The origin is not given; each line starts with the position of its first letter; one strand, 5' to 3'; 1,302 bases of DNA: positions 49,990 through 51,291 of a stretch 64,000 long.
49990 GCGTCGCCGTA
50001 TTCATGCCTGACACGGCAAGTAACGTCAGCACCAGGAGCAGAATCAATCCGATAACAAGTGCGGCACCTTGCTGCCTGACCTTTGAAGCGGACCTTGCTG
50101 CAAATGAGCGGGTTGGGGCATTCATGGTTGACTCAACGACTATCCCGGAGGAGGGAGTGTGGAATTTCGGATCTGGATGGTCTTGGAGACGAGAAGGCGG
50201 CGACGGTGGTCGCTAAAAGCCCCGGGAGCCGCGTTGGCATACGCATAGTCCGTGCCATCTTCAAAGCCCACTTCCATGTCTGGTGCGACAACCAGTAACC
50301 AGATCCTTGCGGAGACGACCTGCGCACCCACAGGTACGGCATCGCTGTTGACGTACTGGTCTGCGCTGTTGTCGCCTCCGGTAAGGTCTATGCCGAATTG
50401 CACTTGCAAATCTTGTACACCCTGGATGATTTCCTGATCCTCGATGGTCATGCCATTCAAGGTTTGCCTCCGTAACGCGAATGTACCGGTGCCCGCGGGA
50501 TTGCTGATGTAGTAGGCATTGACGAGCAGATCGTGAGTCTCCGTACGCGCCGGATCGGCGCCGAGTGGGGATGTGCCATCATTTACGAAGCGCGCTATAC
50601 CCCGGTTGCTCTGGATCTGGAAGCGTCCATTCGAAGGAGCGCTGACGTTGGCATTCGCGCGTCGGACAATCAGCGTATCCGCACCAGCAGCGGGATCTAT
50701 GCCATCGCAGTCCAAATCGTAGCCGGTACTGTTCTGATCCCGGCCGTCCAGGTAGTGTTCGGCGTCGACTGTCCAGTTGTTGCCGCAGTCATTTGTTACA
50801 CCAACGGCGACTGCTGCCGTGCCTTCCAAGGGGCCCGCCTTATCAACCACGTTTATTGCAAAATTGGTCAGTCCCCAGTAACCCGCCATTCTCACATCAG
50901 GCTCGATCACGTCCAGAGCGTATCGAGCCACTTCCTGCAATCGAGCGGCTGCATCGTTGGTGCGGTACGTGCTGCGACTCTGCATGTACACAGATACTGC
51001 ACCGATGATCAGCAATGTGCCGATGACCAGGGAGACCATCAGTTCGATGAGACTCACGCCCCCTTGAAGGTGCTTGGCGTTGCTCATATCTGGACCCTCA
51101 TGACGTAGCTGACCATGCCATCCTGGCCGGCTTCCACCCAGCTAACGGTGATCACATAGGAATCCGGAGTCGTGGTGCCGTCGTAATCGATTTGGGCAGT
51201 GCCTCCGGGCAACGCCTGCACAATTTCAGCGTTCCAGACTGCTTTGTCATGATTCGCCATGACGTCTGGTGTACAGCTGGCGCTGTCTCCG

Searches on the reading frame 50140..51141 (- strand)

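Call 78: search_protein_families(library=pfam, proteins=[window:50140-51141:-], max_evalue=0.0001)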
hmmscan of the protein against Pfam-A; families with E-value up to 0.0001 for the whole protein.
window:50140-51141:- (333 aa): 2 families
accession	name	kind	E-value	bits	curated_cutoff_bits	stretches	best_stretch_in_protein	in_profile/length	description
PF16074.10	PilW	-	1.5e-20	73.9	26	1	209-326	1-124/124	Type IV Pilus-assembly protein W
PF07963.17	N_methyl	-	2.3e-05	24.2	21.2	1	26-48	4-26/27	Prokaryotic N-terminal methylation motif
